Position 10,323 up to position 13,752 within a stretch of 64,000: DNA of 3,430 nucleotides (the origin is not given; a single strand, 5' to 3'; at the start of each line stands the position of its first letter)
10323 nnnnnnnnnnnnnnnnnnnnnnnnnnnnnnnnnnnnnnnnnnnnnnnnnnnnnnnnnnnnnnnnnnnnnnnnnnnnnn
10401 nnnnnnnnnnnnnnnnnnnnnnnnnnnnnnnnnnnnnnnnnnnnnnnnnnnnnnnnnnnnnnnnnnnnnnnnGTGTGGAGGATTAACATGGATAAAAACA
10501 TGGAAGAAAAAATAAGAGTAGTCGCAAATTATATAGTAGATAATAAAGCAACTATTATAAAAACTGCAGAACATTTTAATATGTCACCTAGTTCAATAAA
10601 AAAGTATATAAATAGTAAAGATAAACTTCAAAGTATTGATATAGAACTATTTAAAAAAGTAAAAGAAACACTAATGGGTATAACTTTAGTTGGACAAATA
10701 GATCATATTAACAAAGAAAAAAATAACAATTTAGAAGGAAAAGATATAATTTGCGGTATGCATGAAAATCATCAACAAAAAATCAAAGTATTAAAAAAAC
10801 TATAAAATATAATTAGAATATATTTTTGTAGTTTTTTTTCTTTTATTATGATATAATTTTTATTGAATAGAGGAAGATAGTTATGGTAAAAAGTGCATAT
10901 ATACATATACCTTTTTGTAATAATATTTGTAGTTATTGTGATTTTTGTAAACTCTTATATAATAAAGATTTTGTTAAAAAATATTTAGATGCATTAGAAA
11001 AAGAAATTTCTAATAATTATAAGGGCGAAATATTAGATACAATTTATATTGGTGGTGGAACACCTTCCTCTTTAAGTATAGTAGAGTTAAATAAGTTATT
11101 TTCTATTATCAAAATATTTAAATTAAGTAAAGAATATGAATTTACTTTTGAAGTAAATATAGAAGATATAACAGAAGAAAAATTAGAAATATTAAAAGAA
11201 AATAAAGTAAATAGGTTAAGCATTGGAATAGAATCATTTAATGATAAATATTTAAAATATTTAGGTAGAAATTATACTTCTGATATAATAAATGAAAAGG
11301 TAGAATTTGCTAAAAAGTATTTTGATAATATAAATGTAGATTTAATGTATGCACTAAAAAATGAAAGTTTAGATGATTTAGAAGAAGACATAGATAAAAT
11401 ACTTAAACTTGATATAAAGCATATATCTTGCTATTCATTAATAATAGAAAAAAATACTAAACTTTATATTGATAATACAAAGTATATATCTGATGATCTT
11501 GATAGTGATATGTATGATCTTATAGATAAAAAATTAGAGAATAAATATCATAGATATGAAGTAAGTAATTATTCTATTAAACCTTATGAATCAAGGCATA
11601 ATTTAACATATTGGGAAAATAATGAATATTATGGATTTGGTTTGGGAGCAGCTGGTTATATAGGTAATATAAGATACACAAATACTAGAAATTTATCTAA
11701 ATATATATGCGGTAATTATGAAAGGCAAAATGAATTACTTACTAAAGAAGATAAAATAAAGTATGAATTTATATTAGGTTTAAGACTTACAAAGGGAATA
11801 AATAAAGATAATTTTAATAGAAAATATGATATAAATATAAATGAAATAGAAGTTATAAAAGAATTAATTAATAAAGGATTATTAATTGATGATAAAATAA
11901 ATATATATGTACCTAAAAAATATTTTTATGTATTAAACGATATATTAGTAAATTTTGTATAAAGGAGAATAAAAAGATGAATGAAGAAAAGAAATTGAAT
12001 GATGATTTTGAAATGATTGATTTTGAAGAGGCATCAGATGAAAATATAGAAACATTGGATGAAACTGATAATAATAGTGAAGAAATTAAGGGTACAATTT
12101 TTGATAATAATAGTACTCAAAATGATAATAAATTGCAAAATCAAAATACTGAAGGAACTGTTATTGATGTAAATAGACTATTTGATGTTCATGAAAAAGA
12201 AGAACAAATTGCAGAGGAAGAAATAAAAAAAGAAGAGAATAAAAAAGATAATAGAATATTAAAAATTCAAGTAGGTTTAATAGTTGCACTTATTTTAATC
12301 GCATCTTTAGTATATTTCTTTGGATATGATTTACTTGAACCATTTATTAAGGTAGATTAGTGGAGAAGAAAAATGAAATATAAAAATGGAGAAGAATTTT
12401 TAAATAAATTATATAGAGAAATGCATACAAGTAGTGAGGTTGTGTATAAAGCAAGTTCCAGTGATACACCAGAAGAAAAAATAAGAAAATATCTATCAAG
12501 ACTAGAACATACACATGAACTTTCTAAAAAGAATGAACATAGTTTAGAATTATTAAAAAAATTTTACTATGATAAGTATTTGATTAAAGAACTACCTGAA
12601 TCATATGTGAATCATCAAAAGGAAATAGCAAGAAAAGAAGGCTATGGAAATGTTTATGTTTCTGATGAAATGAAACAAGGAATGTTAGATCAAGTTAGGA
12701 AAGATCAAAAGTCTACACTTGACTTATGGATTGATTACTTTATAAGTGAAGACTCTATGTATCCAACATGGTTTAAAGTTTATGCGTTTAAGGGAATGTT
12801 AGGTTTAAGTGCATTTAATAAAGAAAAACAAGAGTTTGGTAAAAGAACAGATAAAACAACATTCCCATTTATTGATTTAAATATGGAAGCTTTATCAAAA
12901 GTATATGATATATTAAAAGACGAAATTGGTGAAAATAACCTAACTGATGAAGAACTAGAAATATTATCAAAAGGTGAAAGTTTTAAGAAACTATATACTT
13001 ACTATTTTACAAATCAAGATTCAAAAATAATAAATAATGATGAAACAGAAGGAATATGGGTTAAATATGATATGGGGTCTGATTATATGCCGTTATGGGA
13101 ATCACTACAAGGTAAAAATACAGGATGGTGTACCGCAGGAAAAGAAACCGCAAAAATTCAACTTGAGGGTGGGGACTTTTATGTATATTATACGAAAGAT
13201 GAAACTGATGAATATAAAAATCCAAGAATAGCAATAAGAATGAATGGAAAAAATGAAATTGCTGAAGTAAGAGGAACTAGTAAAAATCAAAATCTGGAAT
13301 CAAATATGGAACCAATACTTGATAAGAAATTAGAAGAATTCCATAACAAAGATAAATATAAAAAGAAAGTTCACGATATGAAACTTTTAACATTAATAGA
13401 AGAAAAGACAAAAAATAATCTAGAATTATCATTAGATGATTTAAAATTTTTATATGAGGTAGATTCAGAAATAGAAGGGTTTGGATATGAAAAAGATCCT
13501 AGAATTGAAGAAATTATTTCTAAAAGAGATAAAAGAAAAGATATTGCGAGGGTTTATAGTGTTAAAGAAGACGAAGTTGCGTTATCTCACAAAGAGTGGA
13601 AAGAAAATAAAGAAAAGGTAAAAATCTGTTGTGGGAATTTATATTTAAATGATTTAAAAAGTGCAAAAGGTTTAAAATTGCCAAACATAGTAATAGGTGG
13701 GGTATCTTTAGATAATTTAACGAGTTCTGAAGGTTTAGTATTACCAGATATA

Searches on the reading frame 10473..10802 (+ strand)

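Call 76: search_protein_families(library=pfam, proteins=[window:10473-10802:+], max_evalue=0.0001)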
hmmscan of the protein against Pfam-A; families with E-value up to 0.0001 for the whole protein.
window:10473-10802:+ (110 aa): 1 family
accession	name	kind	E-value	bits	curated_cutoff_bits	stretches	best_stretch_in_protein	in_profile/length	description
PF12116.14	SpoIIID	-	7.3e-10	39.3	27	1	10-67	4-59/82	Stage III sporulation protein D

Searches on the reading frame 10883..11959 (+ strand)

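Call 19: search_protein_families(library=pfam, proteins=[window:10883-11959:+], max_evalue=0.01)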
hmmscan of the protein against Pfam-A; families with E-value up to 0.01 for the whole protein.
window:10883-11959:+ (359 aa): 3 families
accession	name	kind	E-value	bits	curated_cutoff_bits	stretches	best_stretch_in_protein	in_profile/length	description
PF04055.27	Radical_SAM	-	1.7e-25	90.6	29.5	1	6-172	1-165/166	Radical SAM superfamily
PF06969.22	HemN_C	-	5.1e-07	30.1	24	1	286-342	1-59/67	HemN C-terminal domain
PF24406.1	nSTAND_NTPase4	-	0.0018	18.7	27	1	310-349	14-52/58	Novel STAND NTPase 4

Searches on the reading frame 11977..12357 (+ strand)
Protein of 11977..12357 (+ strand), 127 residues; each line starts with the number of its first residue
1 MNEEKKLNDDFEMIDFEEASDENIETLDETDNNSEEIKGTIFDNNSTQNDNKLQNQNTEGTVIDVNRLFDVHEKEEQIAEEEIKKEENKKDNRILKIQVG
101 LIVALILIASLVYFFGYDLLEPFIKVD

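Call 19: search_protein_families(library=pfam, proteins=[window:11977-12357:+], max_evalue=0.01)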
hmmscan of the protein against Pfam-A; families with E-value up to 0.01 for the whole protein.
window:11977-12357:+ (127 aa): 0 families

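Call 49: search_protein_families(library=padloc, proteins=[window:11977-12357:+], max_evalue=1)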
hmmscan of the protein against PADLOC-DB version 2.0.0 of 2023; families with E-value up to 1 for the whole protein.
window:11977-12357:+ (127 aa): 1 family
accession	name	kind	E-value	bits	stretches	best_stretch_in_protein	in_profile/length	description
PDLC01611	Cas4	-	0.023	13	1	30-99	24-83/158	"CAS-I,CAS-II,CAS-III,CAS-IV,CAS-V,CAS-VI; acquisition_associated"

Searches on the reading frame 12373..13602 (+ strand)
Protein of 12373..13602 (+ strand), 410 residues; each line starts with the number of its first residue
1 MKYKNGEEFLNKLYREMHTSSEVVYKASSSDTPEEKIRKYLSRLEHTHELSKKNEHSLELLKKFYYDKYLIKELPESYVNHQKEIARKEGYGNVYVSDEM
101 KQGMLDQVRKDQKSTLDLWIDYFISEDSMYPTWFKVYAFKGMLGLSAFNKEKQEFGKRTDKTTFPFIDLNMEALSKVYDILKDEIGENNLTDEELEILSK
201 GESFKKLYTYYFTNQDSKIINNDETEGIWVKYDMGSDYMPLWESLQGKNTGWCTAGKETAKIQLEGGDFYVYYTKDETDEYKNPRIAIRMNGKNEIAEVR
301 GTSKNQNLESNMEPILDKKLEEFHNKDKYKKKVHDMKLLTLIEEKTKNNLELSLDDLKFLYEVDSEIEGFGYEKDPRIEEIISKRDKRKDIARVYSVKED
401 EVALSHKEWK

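Call 8: search_solved_structures(query=window:12373-13602:+, max_evalue=10)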
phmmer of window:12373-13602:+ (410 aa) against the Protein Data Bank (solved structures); distinct sequences matched with E-value up to 10: 3.
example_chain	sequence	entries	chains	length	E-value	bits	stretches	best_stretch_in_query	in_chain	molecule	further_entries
5od1_A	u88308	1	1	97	0.029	16.8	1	85-126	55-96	MID1sc10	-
5od9_A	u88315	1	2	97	0.053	16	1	85-126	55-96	MID1sc9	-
9s7r_A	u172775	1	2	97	0.054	15.9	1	85-126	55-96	MID1sc9_4xE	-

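Call 10: find_homologous_proteins(query=window:12373-13602:+)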
Query window:12373-13602:+ (410 aa): 2936 proteins with E <= 0.001 among 6794 candidates; the best 120 are listed.
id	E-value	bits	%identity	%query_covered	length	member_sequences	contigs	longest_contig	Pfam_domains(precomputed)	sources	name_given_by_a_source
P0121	2.3e-267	905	100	100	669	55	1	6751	-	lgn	-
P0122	2.5e-250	848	94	100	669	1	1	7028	-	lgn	-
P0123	1.5e-246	836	92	100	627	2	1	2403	-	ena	-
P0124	1.3e-240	816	90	100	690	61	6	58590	-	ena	-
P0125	7.9e-238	807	88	100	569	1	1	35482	-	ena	-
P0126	1.1e-236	804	89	100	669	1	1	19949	-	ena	-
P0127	9.3e-236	800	88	100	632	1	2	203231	-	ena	-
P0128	9.9e-236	800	88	100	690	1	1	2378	-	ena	-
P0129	1.2e-235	800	88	100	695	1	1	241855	-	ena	-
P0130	1.2e-235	800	88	100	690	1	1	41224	-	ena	-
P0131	1.7e-235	800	88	100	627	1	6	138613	-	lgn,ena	-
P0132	1.9e-235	799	88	100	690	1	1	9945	-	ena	-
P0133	2.3e-235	799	88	100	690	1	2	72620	-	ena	-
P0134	2.6e-235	799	89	100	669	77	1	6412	-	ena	-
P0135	2.8e-235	799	89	100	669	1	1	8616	-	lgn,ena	-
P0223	1.1e-160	553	62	99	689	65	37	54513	-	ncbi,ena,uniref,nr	ncbi:MAG TPA: hypothetical protein IAB38_04715 [Candidatus Onthousia excrementipullorum]|uniref:Unch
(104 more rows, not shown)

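Call 27: search_protein_representatives(protein=window:12373-13602:+)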
Query: 410 residues. Proteins with E-value up to 0.001 (for the whole library): 1865; up to 1e-10: 1497; up to 1e-30: 1005. The best 150 are listed.
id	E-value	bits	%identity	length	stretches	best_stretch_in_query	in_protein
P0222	3.8e-165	566.3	89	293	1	104-389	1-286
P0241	4.0e-164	562.9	53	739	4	1-382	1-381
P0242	8.4e-154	529.0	59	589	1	1-409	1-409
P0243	7.1e-148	509.4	57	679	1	3-405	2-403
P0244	1.1e-147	508.8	52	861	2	1-405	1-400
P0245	8.2e-132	456.6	57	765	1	1-396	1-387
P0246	2.6e-129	448.3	55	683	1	1-409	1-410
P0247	2.7e-126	438.4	52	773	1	1-405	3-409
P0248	5.3e-126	437.4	55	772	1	5-404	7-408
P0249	7.6e-123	427.1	52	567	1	1-407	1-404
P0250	1.7e-120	419.3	52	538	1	1-405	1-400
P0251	3.7e-120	418.2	50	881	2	6-382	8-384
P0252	1.9e-119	415.9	51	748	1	3-394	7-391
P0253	1.7e-117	409.5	52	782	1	2-408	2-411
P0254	3.5e-115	401.8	41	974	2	2-407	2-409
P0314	5.4e-89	315.6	40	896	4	31-394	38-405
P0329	7.9e-87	308.4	43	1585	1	26-405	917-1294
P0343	9.6e-85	301.6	38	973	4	27-394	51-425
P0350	7.7e-84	298.6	41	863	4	223-396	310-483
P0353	2.0e-83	297.3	36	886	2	28-404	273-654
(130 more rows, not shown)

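Call 34: find_homologous_proteins(query=A3)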
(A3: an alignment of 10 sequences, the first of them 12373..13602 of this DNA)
Query A3 (10 sequences) (410 aa, profile of the alignment): 3181 proteins with E <= 0.001 among 8000 candidates; the best 120 are listed.
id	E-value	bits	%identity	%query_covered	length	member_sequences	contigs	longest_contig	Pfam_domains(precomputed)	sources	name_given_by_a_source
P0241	1.7e-190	652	58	93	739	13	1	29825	-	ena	-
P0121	1.6e-189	648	100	100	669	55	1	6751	-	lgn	-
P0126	2.0e-186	638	89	100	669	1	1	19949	-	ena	-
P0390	1.1e-185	636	88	100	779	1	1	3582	-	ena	-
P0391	1.2e-185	636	85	100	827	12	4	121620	-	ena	-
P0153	1.6e-185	635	87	100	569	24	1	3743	-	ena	-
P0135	3.1e-185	634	89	100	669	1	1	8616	-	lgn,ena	-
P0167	3.6e-185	634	86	100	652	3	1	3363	-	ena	-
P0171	3.8e-185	634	86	100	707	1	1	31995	-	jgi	-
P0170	3.8e-185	634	86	100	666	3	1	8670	-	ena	-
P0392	3.9e-185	634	86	100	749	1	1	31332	-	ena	-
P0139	4.0e-185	634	88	100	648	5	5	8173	-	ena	-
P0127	4.0e-185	634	88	100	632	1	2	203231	-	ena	-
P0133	4.5e-185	634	88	100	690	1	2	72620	-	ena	-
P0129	5.2e-185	634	88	100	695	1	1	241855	-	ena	-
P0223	6.6e-182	623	62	99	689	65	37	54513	-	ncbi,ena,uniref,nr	ncbi:MAG TPA: hypothetical protein IAB38_04715 [Candidatus Onthousia excrementipullorum]|uniref:Unch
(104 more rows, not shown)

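Call 41: predict_structure(alignment_id=A4)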
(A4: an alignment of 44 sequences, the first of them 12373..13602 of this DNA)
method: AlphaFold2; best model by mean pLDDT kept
length: 410 residues; sequences in the alignment: 44
mean_pLDDT: 90.8   pTM: 0.80
mean pLDDT of the five models: 90.8, 90.4, 90.1, 89.0, 87.9
residues with pLDDT >= 90: 289; 70-90: 110; 50-70: 7; < 50: 4
segments of 3 or more residues with pLDDT < 50: 217-220
pLDDT, mean of each block of 10 residues (from residue 1): 87 93 91 95 94 93 96 94 88 90 93 92 91 97 90 89 90 92 83 88 93 66 81 96 85 81 95 88 94 93 83 95 95 95 95 97 93 90 95 96 92
secondary structure, 60 per line:
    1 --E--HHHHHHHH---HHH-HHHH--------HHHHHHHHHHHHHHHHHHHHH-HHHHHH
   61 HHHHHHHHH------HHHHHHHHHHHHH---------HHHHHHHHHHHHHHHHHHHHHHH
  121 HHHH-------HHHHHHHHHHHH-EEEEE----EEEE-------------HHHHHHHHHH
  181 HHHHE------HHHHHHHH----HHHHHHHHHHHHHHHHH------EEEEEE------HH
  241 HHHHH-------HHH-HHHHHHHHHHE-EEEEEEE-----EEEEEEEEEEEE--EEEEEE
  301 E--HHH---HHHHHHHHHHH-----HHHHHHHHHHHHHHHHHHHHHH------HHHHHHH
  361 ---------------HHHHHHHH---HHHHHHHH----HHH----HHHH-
elements in order: H6-13 H21-24 H33-53 H55-69 H76-88 H98-124 H132-143 E145-149 E154-157 H171-184 H192-199 H204-220 E227-232 H239-245 H257-266 E269-275 E281-292 E295-301 H310-320 H326-347 H354-360 H376-383 H387-394 H406-409

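Call 52: search_dna_similar(query=window:12373-13602:+, collection=plasmids, mode=protein, max_evalue=0.001, max_rows=15)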
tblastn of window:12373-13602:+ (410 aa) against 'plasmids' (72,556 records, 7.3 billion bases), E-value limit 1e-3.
No match.

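Call 54: search_dna_similar(query=window:12373-13602:+, collection=phages, mode=protein, max_evalue=0.001, max_rows=15)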
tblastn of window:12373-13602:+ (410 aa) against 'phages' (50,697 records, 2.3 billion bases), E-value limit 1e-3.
No match.

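Call 64: search_solved_structures(query=A4, max_evalue=10)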
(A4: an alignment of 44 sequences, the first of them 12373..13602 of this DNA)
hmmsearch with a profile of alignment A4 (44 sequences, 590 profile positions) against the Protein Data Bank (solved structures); distinct sequences matched with E-value up to 10: 0.

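Call 66: find_encoding_contigs(protein=P0223, flank=8000, max_places=2)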
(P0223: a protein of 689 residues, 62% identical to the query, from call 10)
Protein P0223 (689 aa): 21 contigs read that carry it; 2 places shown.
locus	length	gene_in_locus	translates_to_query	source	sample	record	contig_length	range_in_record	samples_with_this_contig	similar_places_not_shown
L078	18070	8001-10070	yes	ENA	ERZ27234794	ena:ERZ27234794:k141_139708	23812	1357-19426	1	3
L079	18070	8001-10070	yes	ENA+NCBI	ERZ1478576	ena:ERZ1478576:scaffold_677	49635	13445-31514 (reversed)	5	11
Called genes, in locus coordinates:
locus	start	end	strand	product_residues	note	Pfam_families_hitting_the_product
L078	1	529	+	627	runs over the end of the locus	?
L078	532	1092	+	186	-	-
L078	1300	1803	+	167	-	-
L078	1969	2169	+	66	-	-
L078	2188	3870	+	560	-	PF00239:Resolvase, PF07508:Recombinase, PF13408:Zn_ribbon_recom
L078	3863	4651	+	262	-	PF00768:Peptidase_S11, PF07943:PBP5_C (weak)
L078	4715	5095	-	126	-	-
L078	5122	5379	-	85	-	PF13240:Zn_Ribbon_1, PF13248:Zn_ribbon_3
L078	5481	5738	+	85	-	PF01381:HTH_3 (weak)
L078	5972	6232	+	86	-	PF00381:PTS-HPr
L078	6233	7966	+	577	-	PF05524:PEP-utilisers_N, PF00391:PEP-utilizers, PF02896:PEP-utilizers_C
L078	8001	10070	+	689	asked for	-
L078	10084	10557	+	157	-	PF03830:PTSIIB_sorb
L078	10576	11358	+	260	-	PF03609:EII-Sor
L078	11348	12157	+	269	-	PF03613:EIID-AGA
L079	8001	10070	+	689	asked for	-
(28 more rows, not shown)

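Call 67: search_protein_families(library=pfam, proteins=[P0329, P0353, P0350, P0343, P0314, P0254], max_evalue=0.01)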
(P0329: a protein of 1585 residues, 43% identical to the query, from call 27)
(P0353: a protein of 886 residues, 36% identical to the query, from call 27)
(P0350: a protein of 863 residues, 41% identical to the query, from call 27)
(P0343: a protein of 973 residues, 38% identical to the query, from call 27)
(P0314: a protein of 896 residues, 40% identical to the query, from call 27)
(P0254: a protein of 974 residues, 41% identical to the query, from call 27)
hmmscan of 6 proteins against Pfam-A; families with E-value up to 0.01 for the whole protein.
P0329 (1585 aa): 2 families
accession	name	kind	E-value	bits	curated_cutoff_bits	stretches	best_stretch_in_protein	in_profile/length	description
PF04399.18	Glutaredoxin2_C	-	1.1e-05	25.7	32.8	0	1512-1535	95-116/130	Glutaredoxin 2, C terminal domain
PF10455.14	BAR_2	-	0.00071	19.3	25.4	1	82-190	19-134/286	Bin/amphiphysin/Rvs domain for vesicular trafficking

P0353 (886 aa): 0 families

P0350 (863 aa): 0 families

P0343 (973 aa): 0 families

P0314 (896 aa): 0 families

P0254 (974 aa): 0 families

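Call 74: search_protein_families(library=ncbifam, alignment_id=A4, max_evalue=0.1)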
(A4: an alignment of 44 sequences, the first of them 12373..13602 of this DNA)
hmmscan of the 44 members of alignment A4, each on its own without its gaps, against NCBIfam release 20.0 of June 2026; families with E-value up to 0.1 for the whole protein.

A. member 1, window:12373-13602:+ (410 aa): 0 families

B. families by the number of members that match (of 44 scanned): 15 families
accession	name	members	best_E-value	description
NF008218.0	PRK10985.1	3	0.0059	hydrolase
NF002095.0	PRK00934.1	2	0.055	ribose-phosphate diphosphokinase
NF011897.0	PRK15370.1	1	7.1e-12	SPI-1 type III secretion system effector E3 ubiquitin transferase SlrP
NF046116.1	adhesin_Lcl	1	0.00016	collagen-like adhesin Lcl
NF053531.1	lipo_SCO2278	1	0.001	SCO2278 family lipoprotein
NF002612.0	PRK02261.1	1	0.0078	methylaspartate mutase subunit S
TIGR00515.1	accD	1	0.008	acetyl-CoA carboxylase, carboxyltransferase subunit beta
NF041381.1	XopAC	1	0.016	XopAC/AvrAC family type III secretion system effector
NF007686.0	PRK10361.1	1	0.025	DNA recombination protein RmuC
TIGR04215.1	choice_anch_A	1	0.03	choice-of-anchor A family protein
TIGR02720.1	pyruv_oxi_spxB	1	0.042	pyruvate oxidase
NF008252.0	PRK11027.1-2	1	0.05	hypothetical protein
NF003057.0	PRK03975.1-5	1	0.059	putative transcriptional regulator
TIGR02819.1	fdhA_non_GSH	1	0.072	formaldehyde dehydrogenase, glutathione-independent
NF047500.1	choline_R_CudC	1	0.077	choline uptake/conversion transcriptional regulator CudC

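Call 92: find_related_loci(query=A4, collection=viral_contigs, flank=8000)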
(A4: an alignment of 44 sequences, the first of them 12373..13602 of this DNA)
Query A4 (410 aa) in viral_contigs; peptide patterns used: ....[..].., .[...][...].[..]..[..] (x = any residue, [..] = any of these).
333 stretches matched a pattern; 48 encode a relative of the query (tblastn E <= 1e-3); 48 distinct loci.
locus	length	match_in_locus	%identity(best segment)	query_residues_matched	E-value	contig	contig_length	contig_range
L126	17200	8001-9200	39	6-385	2e-81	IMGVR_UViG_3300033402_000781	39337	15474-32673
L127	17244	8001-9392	29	6-396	2e-44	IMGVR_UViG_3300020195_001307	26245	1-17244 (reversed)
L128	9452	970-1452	35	224-374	4e-17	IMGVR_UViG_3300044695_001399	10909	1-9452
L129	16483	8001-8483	35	224-374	3e-17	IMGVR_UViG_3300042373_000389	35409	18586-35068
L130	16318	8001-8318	37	221-329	2e-15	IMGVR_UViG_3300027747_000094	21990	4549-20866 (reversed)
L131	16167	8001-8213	46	250-330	2e-15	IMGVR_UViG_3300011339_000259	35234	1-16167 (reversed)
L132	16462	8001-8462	32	184-329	6e-15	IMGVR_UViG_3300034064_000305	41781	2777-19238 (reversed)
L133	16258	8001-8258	41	239-329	2e-14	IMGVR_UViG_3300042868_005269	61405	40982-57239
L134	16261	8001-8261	43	249-328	3e-14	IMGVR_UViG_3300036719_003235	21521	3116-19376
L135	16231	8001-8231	43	250-329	4e-14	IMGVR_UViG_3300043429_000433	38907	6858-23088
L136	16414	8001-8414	34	250-376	6e-14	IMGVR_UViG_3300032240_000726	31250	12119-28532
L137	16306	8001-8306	38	250-357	9e-14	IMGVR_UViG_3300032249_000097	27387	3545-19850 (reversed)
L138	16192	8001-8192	46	247-315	1e-13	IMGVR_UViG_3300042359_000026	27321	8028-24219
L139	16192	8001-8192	46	247-315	1e-13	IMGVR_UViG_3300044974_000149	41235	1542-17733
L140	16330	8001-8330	36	195-308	2e-13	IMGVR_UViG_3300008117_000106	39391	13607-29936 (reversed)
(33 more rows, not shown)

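Call 97: search_solved_structures(query=L129:1947-12110:+, max_evalue=0.01)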
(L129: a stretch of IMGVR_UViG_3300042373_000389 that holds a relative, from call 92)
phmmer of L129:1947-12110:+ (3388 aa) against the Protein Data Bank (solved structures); distinct sequences matched with E-value up to 0.01: 0.

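Call 102: search_dna_similar(query=L129:7644-8846:+, collection=phages, mode=protein, max_evalue=0.001, max_rows=25, rows=spread)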
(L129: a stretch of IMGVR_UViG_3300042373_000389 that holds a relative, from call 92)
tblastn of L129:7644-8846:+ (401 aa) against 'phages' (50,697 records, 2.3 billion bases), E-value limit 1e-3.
No match.

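Call 103: search_dna_similar(query=L129:7644-8846:+, collection=plasmids, mode=protein, max_evalue=0.001, max_rows=25, rows=spread)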
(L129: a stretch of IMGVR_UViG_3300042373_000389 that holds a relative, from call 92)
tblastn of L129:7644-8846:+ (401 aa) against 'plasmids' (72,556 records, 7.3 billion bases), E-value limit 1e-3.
No match.
